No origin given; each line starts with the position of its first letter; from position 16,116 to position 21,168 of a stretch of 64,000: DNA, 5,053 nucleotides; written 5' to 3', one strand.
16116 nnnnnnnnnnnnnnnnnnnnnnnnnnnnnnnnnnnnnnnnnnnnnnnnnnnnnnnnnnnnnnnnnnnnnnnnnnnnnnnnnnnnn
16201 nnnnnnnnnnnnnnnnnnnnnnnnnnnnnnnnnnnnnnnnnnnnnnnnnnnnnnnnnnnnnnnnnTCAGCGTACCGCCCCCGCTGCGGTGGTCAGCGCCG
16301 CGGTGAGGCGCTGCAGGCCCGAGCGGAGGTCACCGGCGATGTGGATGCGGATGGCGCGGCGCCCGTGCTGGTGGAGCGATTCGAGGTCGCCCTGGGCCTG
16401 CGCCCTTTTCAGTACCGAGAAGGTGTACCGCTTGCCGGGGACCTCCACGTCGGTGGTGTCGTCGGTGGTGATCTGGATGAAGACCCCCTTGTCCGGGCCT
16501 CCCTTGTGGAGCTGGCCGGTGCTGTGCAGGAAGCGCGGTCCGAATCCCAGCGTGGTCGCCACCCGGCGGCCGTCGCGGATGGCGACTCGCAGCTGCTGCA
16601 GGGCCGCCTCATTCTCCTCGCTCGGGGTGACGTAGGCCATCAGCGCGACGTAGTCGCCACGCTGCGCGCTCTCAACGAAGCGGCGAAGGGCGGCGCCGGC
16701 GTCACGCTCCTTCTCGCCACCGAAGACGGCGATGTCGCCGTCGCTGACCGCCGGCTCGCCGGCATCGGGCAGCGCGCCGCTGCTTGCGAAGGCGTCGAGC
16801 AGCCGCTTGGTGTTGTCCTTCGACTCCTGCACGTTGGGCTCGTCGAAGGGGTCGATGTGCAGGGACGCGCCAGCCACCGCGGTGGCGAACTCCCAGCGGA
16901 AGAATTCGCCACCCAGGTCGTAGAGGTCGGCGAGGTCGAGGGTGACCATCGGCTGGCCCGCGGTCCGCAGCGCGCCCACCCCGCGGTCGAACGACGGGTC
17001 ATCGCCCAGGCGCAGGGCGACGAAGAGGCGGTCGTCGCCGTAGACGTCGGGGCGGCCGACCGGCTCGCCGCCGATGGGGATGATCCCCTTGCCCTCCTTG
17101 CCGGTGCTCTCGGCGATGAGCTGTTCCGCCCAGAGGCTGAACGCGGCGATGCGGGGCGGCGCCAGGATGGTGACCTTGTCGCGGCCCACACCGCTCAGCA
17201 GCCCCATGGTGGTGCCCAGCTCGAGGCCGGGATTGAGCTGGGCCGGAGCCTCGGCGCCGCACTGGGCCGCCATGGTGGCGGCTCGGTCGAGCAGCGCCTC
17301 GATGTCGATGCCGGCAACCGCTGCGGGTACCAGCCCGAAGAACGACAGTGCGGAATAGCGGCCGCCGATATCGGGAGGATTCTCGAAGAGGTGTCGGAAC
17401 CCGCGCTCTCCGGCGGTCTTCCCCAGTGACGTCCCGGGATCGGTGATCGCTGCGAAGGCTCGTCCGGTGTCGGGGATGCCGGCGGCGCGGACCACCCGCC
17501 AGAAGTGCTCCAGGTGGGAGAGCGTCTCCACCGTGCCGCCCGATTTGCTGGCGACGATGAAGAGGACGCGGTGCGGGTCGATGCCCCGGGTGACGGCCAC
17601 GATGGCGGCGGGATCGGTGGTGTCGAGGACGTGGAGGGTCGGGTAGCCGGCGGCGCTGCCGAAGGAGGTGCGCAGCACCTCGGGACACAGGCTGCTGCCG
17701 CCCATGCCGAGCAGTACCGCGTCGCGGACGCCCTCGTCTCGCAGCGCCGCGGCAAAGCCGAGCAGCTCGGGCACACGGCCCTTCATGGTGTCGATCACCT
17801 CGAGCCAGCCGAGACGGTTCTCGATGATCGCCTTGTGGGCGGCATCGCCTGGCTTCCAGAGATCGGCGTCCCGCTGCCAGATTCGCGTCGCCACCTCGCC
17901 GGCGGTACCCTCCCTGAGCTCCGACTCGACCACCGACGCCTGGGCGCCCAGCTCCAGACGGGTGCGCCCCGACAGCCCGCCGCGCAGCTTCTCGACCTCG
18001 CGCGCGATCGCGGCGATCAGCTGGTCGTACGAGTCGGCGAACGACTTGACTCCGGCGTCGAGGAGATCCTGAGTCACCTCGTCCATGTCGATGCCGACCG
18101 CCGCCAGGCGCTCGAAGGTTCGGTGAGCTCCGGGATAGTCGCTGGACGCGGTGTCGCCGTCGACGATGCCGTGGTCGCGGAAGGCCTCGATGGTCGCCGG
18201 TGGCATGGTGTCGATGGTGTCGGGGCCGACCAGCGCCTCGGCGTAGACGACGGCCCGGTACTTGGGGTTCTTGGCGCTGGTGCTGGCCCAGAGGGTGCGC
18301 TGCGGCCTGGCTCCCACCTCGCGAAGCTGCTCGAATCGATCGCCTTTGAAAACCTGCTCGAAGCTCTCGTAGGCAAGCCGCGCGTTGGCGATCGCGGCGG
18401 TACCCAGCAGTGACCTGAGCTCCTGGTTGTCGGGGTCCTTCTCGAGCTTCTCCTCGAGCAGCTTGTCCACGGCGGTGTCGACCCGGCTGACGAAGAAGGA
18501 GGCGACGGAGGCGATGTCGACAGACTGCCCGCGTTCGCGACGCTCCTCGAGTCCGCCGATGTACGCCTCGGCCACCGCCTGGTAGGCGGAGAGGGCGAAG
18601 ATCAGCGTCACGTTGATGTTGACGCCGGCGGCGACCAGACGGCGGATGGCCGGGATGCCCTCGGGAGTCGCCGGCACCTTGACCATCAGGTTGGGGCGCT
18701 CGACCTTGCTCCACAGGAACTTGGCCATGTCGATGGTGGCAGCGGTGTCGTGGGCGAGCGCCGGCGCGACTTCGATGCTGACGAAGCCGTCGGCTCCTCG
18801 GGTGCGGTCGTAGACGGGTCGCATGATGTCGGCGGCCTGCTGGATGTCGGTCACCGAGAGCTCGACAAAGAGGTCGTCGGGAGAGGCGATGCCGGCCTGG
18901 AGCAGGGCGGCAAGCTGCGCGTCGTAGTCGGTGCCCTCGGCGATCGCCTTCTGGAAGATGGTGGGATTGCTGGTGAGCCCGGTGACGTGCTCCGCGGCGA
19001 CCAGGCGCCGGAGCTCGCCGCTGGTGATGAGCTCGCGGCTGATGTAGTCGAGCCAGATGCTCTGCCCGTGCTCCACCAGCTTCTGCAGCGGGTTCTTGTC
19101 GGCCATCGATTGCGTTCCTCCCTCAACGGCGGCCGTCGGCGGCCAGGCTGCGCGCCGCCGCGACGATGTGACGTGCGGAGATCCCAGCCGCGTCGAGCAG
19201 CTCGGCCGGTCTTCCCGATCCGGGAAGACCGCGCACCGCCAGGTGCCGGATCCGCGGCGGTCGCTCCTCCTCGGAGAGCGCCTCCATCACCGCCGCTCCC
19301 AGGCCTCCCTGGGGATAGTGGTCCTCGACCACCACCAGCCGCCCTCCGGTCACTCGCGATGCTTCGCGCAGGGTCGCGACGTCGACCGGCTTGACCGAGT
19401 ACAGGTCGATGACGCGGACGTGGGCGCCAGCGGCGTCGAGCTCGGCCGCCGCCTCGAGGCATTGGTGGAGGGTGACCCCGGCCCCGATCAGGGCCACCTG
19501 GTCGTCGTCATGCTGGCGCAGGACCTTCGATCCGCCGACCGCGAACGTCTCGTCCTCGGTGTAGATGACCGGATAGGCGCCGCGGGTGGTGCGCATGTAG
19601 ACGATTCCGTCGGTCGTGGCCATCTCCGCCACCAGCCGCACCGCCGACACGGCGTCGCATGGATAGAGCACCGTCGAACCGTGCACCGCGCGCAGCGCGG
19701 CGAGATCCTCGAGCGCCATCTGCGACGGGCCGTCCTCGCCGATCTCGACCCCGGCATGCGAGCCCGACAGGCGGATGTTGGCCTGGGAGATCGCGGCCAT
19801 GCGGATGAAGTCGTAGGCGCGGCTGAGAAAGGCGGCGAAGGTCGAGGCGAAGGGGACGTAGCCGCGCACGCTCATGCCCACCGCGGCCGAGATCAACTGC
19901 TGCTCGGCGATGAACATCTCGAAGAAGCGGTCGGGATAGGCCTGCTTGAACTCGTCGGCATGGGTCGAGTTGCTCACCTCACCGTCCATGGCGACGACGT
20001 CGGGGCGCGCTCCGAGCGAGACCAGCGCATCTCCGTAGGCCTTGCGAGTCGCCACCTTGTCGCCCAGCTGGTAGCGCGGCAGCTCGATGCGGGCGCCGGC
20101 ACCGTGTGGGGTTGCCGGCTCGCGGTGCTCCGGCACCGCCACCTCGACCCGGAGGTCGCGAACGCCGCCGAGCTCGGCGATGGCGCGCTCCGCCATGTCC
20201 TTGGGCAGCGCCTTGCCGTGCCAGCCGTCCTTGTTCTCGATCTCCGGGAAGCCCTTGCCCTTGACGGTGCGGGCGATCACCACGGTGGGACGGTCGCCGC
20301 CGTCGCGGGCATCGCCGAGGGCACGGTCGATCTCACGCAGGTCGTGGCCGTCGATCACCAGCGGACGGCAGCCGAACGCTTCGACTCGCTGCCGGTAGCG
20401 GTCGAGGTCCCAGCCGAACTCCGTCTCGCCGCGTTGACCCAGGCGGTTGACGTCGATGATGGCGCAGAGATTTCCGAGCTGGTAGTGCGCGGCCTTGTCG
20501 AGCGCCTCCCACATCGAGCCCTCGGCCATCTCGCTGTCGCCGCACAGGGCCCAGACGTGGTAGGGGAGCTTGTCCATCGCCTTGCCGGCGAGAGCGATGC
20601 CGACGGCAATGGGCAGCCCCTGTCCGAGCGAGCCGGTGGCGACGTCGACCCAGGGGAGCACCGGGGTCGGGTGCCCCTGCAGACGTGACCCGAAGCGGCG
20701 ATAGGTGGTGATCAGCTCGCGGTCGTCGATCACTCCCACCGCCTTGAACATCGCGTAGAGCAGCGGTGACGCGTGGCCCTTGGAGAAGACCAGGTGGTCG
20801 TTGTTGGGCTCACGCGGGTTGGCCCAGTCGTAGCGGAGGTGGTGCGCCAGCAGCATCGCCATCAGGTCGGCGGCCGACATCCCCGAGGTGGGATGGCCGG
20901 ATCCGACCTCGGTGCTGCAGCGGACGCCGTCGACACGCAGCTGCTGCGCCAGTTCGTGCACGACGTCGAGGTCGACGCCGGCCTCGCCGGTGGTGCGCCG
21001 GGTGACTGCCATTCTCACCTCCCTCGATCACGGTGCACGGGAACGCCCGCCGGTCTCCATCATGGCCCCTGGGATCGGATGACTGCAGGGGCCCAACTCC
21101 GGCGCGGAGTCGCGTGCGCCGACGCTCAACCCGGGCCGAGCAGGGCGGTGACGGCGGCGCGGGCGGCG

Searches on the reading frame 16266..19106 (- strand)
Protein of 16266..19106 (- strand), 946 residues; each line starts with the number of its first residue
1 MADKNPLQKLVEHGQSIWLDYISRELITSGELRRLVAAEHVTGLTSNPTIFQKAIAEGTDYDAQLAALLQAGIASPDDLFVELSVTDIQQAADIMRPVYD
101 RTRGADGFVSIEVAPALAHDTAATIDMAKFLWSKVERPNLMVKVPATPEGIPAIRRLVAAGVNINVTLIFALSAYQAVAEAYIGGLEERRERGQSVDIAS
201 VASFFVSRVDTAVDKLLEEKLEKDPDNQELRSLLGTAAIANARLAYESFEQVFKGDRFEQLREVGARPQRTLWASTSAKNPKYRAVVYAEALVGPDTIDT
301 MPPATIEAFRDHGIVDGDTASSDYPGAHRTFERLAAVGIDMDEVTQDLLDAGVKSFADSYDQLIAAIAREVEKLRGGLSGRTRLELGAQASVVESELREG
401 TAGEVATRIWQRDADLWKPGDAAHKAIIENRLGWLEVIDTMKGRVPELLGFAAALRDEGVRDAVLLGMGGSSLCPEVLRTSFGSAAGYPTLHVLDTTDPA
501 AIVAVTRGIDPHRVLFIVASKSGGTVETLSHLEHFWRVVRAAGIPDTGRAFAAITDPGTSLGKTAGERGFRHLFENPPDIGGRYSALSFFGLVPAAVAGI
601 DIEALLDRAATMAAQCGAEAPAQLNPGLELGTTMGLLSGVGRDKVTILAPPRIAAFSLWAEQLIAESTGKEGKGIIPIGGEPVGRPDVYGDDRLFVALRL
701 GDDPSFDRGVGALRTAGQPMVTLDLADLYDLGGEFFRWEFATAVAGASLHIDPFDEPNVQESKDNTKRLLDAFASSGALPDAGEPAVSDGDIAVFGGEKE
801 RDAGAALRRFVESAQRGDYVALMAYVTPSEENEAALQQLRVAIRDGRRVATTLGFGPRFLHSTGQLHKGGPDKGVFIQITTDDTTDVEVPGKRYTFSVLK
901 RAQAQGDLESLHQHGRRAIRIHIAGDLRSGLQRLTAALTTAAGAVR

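Call 11: search_protein_families(library=pfam, proteins=[window:16266-19106:-], max_evalue=0.0001)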
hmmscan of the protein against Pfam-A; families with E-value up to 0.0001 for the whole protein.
window:16266-19106:- (946 aa): 2 families
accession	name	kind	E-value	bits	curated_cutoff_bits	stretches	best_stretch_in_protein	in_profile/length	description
PF00923.25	TAL_FSA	-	3.3e-82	276.5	27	1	17-366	1-284/285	Transaldolase/Fructose-6-phosphate aldolase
PF00342.24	PGI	-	6.1e-12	45.4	22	1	459-625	95-261/486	Phosphoglucose isomerase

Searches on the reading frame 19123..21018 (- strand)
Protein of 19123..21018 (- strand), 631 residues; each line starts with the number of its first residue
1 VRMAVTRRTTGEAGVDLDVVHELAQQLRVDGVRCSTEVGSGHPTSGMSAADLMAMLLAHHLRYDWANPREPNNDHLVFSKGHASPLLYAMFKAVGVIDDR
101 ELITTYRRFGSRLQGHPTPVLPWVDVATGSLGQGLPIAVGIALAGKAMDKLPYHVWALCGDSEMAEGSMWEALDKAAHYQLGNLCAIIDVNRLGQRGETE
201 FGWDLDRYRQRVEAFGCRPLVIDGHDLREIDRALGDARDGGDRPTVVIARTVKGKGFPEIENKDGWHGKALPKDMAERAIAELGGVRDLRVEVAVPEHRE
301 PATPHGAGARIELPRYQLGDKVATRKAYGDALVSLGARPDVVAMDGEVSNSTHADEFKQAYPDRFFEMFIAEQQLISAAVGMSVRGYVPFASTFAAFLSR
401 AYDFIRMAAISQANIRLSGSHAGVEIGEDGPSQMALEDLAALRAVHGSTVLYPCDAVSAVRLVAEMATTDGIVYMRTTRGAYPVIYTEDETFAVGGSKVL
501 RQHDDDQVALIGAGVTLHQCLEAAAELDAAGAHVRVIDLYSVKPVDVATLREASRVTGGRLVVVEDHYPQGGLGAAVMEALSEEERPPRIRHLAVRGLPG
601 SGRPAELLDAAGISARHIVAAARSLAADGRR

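Call 11: search_protein_families(library=pfam, proteins=[window:19123-21018:-], max_evalue=0.0001)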
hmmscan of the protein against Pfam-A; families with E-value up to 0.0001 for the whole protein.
window:19123-21018:- (631 aa): 6 families
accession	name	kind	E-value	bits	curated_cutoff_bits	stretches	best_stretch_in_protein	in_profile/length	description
PF00456.26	Transketolase_N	-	5e-45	154.4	22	1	23-284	5-276/334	Transketolase, thiamine diphosphate binding domain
PF02779.29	Transket_pyr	-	3.5e-40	137.9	27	1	321-483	2-173/174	Transketolase, pyrimidine binding domain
PF02780.25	Transketolase_C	-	3.6e-28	98.4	25.9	1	498-618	2-124/124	Transketolase, C-terminal domain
PF13292.11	DXP_synthase_N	-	3.8e-06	26.8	21.2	1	19-189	17-169/274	1-deoxy-D-xylulose-5-phosphate synthase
PF02775.26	TPP_enzyme_C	-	3.3e-05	24.2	21.9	0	127-194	26-86/151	Thiamine pyrophosphate enzyme, C-terminal TPP binding domain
PF00676.26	E1_dh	-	8.8e-05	22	22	0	129-239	101-209/300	Dehydrogenase E1 component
